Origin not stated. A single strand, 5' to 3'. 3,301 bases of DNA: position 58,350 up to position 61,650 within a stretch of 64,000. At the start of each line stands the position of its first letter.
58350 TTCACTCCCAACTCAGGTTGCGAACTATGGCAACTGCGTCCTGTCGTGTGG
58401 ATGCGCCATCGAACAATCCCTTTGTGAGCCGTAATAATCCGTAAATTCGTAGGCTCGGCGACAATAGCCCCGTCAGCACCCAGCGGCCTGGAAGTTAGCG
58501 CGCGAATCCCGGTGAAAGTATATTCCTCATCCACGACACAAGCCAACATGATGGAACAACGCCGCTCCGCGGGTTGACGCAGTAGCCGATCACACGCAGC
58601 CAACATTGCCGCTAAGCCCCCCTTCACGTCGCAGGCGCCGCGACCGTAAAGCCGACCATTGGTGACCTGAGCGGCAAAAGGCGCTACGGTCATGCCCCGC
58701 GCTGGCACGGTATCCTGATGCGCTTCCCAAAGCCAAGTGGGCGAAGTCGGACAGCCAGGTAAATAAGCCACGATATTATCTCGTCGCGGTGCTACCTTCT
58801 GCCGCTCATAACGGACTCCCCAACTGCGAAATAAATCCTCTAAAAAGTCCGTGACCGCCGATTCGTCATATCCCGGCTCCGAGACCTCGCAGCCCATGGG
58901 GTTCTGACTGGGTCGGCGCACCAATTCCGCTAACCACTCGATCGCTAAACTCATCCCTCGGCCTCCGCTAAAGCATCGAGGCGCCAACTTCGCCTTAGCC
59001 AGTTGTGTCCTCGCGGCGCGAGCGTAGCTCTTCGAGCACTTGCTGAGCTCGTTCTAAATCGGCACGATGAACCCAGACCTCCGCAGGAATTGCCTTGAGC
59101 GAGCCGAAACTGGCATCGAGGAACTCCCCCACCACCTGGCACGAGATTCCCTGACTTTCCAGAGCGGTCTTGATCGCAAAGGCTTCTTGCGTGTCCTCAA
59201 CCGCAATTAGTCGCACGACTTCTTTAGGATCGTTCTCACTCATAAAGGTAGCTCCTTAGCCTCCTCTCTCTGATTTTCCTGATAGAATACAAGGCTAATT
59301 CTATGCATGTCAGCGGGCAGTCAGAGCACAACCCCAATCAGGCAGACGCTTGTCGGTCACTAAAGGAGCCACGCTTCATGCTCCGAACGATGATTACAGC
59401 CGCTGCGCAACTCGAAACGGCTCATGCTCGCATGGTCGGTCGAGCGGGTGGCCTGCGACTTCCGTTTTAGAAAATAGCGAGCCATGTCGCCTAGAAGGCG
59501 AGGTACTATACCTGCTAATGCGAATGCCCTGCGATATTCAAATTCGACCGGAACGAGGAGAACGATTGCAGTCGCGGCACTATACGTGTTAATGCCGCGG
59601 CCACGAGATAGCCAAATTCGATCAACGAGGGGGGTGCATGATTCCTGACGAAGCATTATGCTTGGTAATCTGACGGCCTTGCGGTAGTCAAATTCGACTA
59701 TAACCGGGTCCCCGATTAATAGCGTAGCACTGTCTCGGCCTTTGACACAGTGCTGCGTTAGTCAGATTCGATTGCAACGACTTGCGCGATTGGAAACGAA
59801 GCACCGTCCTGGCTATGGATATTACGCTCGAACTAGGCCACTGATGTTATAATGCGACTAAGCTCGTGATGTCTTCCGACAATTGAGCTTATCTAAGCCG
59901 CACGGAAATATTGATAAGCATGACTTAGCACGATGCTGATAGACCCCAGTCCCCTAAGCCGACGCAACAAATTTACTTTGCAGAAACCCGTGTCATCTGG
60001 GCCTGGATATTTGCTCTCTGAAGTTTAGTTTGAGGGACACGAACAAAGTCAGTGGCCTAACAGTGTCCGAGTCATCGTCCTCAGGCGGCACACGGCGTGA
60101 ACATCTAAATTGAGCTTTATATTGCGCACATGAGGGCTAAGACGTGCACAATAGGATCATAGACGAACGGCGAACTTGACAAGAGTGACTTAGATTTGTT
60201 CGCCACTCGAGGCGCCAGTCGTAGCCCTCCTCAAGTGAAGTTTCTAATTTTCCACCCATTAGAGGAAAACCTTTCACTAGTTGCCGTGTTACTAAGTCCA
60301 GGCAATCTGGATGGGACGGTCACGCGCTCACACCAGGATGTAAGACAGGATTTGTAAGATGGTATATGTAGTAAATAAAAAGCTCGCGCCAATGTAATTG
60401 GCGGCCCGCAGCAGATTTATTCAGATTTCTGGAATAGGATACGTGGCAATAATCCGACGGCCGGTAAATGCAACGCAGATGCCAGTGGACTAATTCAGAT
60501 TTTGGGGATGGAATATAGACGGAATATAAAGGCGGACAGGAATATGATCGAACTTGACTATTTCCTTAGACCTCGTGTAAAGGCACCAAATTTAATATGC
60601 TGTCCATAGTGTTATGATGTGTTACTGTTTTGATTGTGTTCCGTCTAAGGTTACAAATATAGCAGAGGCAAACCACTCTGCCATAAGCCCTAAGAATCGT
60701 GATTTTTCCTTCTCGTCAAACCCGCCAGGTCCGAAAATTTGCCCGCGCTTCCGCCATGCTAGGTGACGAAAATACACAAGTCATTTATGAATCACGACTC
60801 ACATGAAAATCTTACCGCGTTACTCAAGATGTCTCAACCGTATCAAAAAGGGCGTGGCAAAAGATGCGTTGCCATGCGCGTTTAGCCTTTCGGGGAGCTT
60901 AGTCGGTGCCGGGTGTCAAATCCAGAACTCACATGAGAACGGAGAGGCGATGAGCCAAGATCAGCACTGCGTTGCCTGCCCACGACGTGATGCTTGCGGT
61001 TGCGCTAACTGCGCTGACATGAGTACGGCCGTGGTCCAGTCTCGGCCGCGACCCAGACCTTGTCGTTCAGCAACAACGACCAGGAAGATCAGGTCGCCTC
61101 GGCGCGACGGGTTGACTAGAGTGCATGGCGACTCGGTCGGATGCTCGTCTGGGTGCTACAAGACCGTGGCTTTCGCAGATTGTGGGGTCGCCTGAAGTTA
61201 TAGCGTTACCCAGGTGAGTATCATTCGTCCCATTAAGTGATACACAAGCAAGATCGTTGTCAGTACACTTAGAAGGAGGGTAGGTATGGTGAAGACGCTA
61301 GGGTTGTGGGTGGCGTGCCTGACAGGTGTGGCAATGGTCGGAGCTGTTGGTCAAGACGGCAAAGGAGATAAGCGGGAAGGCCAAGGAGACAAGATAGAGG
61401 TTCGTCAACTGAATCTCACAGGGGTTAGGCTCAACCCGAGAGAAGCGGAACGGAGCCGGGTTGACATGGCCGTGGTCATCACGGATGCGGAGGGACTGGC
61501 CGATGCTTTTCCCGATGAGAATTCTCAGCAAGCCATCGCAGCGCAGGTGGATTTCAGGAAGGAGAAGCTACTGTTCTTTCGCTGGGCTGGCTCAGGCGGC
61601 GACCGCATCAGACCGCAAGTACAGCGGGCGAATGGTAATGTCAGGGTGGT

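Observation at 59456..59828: Degenerate ~75-bp tandem array with conserved near-palindromic core and unit-internal hairpins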

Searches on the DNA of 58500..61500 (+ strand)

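Call 5: search_rna_families(source=window, start=58500, end=61500, threshold=evalue, max_evalue=10, show_alignments=5)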
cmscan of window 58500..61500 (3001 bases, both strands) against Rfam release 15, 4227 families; matches with E-value up to 10: 1.
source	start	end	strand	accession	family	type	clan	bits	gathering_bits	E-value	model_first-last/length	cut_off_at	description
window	59975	60064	+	RF01290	SNORD10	Gene; snRNA; snoRNA; CD-box;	-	15.7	37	3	1-139/139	no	Small nucleolar RNA SNORD10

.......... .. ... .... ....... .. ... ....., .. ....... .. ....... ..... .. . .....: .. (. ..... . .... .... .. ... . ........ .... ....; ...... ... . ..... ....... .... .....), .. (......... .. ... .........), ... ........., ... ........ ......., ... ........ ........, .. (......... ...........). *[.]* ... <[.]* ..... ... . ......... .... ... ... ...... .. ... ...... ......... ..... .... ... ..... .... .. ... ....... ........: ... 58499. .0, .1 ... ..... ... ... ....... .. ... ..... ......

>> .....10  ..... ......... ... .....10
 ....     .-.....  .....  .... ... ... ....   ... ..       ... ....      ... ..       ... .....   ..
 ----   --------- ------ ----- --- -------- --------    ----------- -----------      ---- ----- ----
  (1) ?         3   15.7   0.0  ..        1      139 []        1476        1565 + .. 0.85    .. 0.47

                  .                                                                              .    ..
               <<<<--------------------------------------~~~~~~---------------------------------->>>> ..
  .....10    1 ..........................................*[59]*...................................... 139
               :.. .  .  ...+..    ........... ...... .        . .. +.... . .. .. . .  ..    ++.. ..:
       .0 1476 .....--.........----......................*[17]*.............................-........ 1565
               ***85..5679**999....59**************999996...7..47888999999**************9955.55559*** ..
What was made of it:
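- On tRNA gene array: Rfam at E <= 10 gives no tRNA hit in 58500-61500 (call 5).
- There is no Rfam hit even at E <= 10 (call 5).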

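Call 58: search_dna_similar(query=window:59244-61285:+, collection=plasmids, mode=distant, max_evalue=0.01, max_rows=10)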
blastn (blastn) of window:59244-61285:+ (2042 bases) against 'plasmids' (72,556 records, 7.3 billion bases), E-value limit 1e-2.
No match.
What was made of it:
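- Closest known: Iteron and centromere-like repeat arrays of plasmids. Different: No sequence similarity to plasmids was found (call 58).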

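Call 59: search_dna_similar(query=window:59244-61285:+, collection=phages, mode=distant, max_evalue=0.01, max_rows=10)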
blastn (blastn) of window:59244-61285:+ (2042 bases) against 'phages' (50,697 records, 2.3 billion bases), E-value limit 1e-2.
No match.
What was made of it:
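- Tried and rejected: blastn of the whole gap against plasmids and phages gave no match (calls 58, 59).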

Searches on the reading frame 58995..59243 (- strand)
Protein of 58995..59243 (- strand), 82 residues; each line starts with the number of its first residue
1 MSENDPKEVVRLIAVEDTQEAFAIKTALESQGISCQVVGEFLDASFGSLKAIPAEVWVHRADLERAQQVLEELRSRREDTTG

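Call 10: search_protein_families(library=pfam, proteins=[window:58995-59243:-], max_evalue=0.01)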
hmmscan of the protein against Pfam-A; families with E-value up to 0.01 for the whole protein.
window:58995-59243:- (82 aa): 2 families
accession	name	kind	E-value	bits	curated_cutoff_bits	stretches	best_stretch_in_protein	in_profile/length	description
PF09413.15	DUF2007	-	4.3e-14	52.9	25.7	1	11-73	3-65/66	Putative prokaryotic signal transducing protein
PF11823.13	Se_S_carrier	-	0.0097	15.8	25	0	12-38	3-29/69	Putative Se/S carrier protein-like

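Call 13: find_encoding_contigs(protein=window:58995-59243:-, flank=10000, max_places=10)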
Protein window:58995-59243:- (82 aa): 3 contigs read that carry it; 2 places shown.
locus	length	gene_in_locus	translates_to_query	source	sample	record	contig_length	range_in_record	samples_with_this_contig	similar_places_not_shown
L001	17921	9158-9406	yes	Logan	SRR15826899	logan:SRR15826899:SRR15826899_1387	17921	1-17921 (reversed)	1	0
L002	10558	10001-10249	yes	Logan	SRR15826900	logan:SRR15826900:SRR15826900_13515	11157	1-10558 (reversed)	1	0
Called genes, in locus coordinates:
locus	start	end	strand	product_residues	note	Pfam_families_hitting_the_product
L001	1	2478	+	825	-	?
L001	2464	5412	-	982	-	PF00069:Pkinase, PF07714:PK_Tyr_Ser-Thr, PF00069:Pkinase, PF07714:PK_Tyr_Ser-Thr, PF23414:Beta-prop_EML_2 (faint), PF24817:WD40_WDHD1_1st (faint), PF12894:ANAPC4_WD40 (faint), PF25173:Beta-prop_WDR3_1st (faint), +2 more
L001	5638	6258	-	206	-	PF06439:3keto-disac_hyd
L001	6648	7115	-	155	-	-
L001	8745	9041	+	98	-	-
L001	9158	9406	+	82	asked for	PF09413:DUF2007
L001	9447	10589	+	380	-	PF04389:Peptidase_M28 (faint), PF01546:Peptidase_M20, PF07687:M20_dimer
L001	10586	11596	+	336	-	PF08240:ADH_N, PF00107:ADH_zinc_N, PF13602:ADH_zinc_N_2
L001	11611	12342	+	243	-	PF09335:VTT_dom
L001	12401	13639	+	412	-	PF00464:SHMT, PF00155:Aminotran_1_2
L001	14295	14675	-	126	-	-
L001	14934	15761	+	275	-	PF00005:ABC_tran, PF02463:SMC_N (weak), PF13304:AAA_21 (weak)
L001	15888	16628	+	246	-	PF01895:PhoU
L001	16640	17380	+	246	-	PF00072:Response_reg, PF00486:Trans_reg_C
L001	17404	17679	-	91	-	-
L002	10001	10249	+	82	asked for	PF09413:DUF2007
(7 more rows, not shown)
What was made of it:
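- The 98-aa ORF is called as a gene in the Logan assemblies (call 13).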

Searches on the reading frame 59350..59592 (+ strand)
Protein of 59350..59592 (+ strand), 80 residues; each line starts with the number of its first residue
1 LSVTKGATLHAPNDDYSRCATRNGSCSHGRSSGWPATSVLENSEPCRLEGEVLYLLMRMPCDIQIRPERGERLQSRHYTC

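Call 10: search_protein_families(library=pfam, proteins=[window:59350-59592:+], max_evalue=0.01)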
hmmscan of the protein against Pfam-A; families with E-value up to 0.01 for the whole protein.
window:59350-59592:+ (80 aa): 0 families

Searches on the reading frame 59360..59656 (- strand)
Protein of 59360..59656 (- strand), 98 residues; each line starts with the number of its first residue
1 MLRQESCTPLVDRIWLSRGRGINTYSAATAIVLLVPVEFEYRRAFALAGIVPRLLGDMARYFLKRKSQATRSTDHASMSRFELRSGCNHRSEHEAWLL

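Call 10: search_protein_families(library=pfam, proteins=[window:59360-59656:-], max_evalue=0.01)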
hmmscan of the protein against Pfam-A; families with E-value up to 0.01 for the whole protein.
window:59360-59656:- (98 aa): 0 families

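Call 61: search_protein_representatives(protein=window:59363-59656:-)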
Query: 98 residues. Proteins with E-value up to 0.001 (for the whole library): 8; up to 1e-10: 4; up to 1e-30: 1. The best 8 are listed.
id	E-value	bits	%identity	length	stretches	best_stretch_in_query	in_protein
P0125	4.9e-59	212.5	100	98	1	1-98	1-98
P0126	1.5e-27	111.8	34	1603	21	11-65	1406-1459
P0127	1.9e-16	76.2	54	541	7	14-54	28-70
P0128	1.0e-12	64.3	32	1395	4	34-69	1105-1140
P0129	5.4e-07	46.0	40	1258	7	30-63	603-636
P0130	6.0e-05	39.5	33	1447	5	33-81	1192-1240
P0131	1.0e-04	38.7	37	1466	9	30-60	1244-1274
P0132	1.4e-04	38.3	40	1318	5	31-69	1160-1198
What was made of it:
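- Exhaustive HMMER gave hits with E = 1.5e-27 and 1.9e-16 to repeat 'proteins' (call 61).
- Tried and rejected: Exhaustive HMMER with the 98-aa minus-strand ORF gave striking E-values to P0126 and P0127 (call 61).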

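Call 63: list_cluster_members(proteins=[P0126, P0127, P0125])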
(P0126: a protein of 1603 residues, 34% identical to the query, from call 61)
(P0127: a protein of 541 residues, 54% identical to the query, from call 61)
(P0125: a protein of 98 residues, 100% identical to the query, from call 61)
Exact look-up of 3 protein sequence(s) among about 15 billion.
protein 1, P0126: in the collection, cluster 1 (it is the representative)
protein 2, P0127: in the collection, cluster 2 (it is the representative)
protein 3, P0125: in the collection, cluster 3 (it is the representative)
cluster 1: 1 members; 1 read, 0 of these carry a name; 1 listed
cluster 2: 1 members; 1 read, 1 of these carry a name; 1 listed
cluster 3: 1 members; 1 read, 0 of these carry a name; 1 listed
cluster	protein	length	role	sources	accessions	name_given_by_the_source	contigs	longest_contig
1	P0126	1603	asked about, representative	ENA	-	-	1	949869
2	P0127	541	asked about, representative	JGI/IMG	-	uncharacterized protein YhjY with autotransporter beta-barrel domain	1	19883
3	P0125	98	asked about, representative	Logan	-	-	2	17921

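Call 66: find_homologous_proteins(query=A5, max_evalue=0.001)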
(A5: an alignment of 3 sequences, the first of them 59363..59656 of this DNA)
Query A5 (3 sequences) (98 aa, profile of the alignment): 1 proteins with E <= 0.001 among 2119 candidates.
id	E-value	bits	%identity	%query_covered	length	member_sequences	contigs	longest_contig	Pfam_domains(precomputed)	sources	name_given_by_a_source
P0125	6.4e-33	131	100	100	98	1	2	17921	-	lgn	-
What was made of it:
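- Tried and rejected: The last word-indexed protein search, run with an alignment of the three sequences, returned only the ORF itself (call 66).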

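Call 67: find_encoding_contigs(protein=P0127, flank=6000, max_places=2)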
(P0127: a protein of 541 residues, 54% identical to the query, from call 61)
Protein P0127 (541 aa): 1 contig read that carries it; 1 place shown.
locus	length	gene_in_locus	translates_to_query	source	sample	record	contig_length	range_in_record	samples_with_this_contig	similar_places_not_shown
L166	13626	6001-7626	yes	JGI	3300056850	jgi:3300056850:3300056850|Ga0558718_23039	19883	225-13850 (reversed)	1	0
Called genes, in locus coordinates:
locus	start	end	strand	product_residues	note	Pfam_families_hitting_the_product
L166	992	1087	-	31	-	-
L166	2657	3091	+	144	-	-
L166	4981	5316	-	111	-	-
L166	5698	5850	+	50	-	-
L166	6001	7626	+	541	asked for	PF11547:E3_UbLigase_EDD (faint), PF23536:TraK_C (faint), PF28238:DUF6701_4th (faint), PF17951:FAS_meander (faint)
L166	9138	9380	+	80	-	-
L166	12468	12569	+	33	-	-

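Call 68: find_encoding_contigs(protein=P0126, flank=6000, max_places=2)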
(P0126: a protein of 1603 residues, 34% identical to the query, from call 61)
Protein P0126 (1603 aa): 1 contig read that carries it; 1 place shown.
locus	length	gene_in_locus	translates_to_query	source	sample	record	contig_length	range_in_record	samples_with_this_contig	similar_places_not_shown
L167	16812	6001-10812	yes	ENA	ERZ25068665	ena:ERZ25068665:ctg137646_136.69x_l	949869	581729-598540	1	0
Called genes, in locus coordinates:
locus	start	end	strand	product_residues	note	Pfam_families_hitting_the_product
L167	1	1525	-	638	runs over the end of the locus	-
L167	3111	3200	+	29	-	-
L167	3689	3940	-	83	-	-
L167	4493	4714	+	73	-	-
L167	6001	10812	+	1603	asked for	-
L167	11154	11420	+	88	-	-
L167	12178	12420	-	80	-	-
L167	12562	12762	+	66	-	-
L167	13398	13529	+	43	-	-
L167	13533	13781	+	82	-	-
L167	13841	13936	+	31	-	-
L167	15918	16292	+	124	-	-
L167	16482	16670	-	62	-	-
